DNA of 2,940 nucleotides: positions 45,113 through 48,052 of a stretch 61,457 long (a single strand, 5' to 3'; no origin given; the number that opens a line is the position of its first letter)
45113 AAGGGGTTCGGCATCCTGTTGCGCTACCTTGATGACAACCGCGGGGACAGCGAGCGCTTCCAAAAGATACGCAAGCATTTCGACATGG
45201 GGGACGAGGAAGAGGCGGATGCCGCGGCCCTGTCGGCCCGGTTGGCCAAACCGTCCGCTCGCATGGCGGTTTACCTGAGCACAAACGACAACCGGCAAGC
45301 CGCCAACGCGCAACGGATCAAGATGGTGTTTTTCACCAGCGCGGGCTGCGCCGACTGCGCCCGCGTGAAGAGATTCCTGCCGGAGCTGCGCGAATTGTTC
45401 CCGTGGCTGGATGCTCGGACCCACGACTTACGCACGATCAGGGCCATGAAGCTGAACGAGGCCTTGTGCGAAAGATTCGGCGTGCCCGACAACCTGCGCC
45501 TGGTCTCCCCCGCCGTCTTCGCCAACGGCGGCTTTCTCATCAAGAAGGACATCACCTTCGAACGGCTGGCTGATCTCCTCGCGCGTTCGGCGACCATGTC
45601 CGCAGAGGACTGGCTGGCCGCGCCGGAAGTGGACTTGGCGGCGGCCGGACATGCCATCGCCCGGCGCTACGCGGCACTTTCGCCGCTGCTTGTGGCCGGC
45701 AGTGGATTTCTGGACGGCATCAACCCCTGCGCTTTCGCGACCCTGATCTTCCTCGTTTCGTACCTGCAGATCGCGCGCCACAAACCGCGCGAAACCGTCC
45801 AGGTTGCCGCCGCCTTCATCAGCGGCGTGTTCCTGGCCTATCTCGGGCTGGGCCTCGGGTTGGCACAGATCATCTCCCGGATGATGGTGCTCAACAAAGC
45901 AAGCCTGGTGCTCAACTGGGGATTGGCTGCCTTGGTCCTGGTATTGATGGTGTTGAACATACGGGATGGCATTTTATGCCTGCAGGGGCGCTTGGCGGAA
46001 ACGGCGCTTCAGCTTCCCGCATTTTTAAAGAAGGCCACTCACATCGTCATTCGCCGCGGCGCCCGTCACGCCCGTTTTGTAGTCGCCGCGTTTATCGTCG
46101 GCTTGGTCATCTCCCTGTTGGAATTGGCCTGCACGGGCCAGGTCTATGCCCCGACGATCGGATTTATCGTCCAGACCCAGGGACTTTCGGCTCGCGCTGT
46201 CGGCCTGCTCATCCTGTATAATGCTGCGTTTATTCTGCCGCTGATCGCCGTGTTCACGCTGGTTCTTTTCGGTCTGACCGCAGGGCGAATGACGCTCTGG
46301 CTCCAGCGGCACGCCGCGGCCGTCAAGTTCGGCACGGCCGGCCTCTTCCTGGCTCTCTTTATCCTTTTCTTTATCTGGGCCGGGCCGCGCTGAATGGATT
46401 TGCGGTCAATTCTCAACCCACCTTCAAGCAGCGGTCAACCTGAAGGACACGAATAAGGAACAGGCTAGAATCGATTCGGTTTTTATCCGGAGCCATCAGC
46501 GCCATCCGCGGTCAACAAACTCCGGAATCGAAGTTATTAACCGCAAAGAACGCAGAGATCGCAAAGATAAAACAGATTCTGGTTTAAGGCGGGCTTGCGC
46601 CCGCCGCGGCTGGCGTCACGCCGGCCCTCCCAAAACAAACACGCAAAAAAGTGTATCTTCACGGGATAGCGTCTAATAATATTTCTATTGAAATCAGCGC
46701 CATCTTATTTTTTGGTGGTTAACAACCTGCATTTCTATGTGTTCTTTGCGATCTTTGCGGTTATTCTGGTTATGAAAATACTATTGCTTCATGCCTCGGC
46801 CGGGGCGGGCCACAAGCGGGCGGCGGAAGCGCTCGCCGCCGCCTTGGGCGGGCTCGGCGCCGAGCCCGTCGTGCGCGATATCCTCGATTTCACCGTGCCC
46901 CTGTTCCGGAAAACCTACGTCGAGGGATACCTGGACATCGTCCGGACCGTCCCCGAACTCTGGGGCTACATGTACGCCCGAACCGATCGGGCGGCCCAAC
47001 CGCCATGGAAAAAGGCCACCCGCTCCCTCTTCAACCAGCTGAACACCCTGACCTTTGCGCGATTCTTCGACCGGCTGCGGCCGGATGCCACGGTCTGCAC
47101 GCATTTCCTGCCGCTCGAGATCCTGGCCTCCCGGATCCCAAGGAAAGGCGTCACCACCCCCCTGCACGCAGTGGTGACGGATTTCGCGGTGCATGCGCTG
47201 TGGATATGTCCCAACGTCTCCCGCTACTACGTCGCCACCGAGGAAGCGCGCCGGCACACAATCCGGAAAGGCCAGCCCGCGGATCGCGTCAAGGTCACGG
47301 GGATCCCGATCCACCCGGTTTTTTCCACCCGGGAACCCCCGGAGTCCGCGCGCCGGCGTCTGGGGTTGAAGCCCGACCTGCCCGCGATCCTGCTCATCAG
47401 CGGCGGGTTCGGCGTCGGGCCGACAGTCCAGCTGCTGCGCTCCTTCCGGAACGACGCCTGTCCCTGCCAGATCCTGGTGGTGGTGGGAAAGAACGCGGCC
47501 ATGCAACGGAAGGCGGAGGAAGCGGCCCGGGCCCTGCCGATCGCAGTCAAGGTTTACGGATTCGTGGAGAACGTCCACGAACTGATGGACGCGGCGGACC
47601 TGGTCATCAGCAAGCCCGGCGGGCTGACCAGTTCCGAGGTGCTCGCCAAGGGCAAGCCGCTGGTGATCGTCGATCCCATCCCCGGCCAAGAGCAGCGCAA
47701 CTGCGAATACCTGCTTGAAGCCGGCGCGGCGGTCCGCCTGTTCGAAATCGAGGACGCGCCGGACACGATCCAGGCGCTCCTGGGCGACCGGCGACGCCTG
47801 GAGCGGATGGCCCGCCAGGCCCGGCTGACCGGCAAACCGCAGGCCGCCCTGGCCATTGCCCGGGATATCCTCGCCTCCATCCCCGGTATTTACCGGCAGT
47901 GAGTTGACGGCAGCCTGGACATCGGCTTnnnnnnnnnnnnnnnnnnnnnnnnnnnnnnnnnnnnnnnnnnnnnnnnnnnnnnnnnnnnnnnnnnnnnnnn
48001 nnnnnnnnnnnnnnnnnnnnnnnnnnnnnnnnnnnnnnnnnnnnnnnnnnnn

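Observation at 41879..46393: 1,504-aa thioredoxin-HEAT-thioredoxin-DsbD/CcdA-like fusion as the terminal gene of the Bat-like operon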

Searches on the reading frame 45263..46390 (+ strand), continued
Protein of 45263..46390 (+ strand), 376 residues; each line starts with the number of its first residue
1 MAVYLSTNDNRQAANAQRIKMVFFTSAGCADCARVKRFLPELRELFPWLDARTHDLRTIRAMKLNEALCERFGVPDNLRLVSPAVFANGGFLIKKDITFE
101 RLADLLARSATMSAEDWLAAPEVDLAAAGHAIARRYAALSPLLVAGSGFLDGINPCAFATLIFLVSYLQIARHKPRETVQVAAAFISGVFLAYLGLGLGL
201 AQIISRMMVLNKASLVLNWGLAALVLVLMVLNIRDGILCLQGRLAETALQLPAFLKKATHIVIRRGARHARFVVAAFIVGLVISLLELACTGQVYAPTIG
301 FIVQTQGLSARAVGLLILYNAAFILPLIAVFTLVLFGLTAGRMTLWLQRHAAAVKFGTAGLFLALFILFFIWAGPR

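Call 68: search_protein_representatives(protein=window:45263-46390:+)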
Query: 376 residues. Proteins with E-value up to 0.001 (for the whole library): 3199; up to 1e-10: 2193; up to 1e-30: 976. The best 150 are listed.
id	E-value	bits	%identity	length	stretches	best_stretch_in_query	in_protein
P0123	1.9e-160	550.6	68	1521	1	3-373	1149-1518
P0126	1.9e-122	425.6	54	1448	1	7-374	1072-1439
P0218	3.4e-121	421.4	51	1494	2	2-372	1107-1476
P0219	1.1e-120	419.8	55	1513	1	15-369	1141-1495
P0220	3.9e-120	418.0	57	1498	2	14-370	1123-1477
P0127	5.1e-119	414.3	56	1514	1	15-370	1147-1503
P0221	7.7e-118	410.4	54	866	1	16-369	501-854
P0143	7.8e-118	410.4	54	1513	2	15-370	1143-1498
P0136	2.1e-117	409.0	54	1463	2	15-372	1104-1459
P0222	9.4e-117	406.8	53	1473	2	19-369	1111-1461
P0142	1.9e-116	405.9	54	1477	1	12-369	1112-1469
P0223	4.0e-116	404.8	53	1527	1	11-370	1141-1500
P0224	5.8e-112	391.1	49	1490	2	4-372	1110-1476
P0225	9.5e-112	390.4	54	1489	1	18-370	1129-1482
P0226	1.0e-111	390.3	51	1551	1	17-373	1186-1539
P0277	9.9e-85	301.5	42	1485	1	20-370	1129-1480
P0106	4.1e-70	253.4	41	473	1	14-369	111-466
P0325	6.8e-68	246.2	40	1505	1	17-369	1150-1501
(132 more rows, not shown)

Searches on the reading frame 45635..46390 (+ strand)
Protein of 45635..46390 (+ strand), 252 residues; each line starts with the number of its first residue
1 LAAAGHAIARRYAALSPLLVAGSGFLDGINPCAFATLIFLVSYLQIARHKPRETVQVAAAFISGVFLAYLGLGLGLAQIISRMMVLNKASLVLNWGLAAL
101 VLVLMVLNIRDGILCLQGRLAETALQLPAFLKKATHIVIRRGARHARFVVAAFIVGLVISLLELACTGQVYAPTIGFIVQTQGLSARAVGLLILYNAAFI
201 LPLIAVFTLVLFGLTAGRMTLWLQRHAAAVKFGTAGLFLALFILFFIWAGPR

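Call 5: search_protein_families(library=pfam, proteins=[window:45635-46390:+], max_evalue=10)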
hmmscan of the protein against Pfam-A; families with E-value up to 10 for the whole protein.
seq(252 aa): 1 family
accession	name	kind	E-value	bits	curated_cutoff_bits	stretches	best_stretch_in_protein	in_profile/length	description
PF19850.4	DUF6325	-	0.01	16.4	23.4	1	35-110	31-104/141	Family of unknown function (DUF6325)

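Call 26: search_dna_similar(query=window:45635-46390:+, collection=plasmids, mode=protein, max_evalue=1, max_rows=25)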
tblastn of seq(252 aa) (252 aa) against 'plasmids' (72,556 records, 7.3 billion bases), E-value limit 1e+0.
Records with a match: 1; places in all: 1; records where one place covers at least 80% of the query: 1.
Best place of each record, by identity: <60% 1.
By first word of the organism name: Roseburia 1.
By predicted mobility (MOB-suite, as given by PLSDB): non-mobilizable 1.
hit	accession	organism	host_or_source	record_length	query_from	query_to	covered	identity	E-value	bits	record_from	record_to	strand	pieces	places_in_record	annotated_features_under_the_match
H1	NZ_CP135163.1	Roseburia sp. 831b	Sus scrofa domesticus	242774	15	231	86%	29.0%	2e-5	53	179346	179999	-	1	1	hypothetical protein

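Call 34: get_annotated_region(hit=H1, flank=5000)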
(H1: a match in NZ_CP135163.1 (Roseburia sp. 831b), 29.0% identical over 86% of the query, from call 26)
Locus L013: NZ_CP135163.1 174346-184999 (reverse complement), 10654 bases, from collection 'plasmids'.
description: Roseburia sp. 831b plasmid p_831b_unnamed1, complete sequence
organism: Roseburia sp. 831b (NCBI taxid 1261635)
taxonomy: Bacteria; Bacillota; Clostridia; Lachnospirales; Lachnospiraceae; Roseburia; Roseburia sp. 831b
host: -; source: Sus scrofa domesticus; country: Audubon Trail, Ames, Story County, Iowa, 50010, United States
typing (MOB-suite, as given by PLSDB): non-mobilizable
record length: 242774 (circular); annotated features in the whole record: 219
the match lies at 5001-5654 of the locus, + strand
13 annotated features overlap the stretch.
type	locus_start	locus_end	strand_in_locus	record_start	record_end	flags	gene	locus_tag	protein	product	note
CDS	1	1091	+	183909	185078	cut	-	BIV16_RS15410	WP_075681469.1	U32 family peptidase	-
CDS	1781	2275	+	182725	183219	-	-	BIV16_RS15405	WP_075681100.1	hypothetical protein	-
CDS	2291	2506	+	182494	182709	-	-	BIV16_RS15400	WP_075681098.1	helix-turn-helix transcriptional regulator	-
CDS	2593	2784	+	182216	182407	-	-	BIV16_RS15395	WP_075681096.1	helix-turn-helix transcriptional regulator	-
CDS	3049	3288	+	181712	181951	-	-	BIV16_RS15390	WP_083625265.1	hypothetical protein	-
CDS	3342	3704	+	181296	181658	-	-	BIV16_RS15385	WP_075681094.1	hypothetical protein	-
CDS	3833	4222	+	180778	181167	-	-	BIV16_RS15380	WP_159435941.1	metalloprotease family protein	-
CDS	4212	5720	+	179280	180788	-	-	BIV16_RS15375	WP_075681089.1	hypothetical protein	-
CDS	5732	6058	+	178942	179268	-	-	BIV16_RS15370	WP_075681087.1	hypothetical protein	-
CDS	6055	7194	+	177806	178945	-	-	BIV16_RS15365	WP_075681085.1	cysteine desulfurase family protein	-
CDS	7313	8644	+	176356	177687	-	-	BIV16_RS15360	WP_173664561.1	IS110 family transposase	-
CDS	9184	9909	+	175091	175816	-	-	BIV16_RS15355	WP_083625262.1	ABC transporter ATP-binding protein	-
CDS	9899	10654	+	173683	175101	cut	-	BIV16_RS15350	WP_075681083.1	hypothetical protein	-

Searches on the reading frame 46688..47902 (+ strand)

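Call 6: search_protein_families(library=pfam, proteins=[window:46688-47902:+], max_evalue=0.001)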
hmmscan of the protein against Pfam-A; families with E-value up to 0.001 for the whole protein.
window:46688-47902:+ (404 aa): 4 families
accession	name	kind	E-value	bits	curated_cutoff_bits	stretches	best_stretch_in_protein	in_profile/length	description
PF06925.17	MGDG_synth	-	1.3e-25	90.9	25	1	42-208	1-169/169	Monogalactosyldiacylglycerol (MGDG) synthase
PF04101.22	Glyco_tran_28_C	-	4.6e-11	43.5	22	1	259-378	30-154/166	Glycosyltransferase family 28 C-terminal domain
PF00534.26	Glycos_transf_1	-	2e-09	37.7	26.4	1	259-379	46-170/172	Glycosyl transferases group 1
PF13692.12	Glyco_trans_1_4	-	6.4e-05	23.7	27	1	263-336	36-118/142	Glycosyl transferases group 1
